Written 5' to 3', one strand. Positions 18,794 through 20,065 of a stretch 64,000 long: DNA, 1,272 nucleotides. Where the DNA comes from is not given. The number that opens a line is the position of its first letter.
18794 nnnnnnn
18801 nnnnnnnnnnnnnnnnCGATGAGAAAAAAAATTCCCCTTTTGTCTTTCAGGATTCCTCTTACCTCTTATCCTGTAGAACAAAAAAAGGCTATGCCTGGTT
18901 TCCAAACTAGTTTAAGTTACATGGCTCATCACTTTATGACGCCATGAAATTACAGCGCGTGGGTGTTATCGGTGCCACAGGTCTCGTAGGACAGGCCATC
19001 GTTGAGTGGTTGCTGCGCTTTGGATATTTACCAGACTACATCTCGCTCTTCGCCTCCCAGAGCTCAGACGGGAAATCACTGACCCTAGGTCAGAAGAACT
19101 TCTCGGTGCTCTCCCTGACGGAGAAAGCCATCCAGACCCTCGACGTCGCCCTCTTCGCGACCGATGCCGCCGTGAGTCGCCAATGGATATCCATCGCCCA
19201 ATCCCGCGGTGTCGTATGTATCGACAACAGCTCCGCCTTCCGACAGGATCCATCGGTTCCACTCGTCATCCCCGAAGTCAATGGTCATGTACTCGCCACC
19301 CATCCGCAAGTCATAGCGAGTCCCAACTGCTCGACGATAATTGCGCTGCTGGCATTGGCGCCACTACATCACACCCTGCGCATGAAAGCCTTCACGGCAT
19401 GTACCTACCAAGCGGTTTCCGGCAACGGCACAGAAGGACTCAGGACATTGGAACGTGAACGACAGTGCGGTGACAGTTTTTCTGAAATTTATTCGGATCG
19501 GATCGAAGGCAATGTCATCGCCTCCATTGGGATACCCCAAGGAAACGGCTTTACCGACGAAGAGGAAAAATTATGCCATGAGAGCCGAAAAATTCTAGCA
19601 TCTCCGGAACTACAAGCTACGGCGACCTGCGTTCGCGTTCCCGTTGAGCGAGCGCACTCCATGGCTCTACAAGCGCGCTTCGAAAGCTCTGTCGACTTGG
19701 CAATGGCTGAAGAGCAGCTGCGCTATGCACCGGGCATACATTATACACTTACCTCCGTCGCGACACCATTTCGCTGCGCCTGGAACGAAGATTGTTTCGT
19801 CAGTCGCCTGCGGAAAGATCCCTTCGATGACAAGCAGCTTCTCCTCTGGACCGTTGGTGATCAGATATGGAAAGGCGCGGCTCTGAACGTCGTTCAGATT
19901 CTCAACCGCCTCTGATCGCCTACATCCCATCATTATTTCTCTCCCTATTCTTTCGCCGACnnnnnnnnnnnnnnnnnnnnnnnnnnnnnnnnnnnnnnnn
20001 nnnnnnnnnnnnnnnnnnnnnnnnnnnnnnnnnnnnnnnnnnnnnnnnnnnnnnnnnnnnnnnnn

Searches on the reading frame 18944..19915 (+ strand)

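Call 48: search_protein_families(library=pfam, proteins=[window:18944-19915:+], max_evalue=0.00001)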
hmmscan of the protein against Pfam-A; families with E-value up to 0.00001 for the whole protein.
window:18944-19915:+ (323 aa): 2 families
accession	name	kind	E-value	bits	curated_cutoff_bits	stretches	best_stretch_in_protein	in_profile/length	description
PF02774.23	Semialdhyde_dhC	-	2.1e-29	103.4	26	1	138-310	1-184/184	Semialdehyde dehydrogenase, dimerisation domain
PF01118.30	Semialdhyde_dh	-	8.7e-25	87.9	26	1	5-119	1-120/121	Semialdehyde dehydrogenase, NAD binding domain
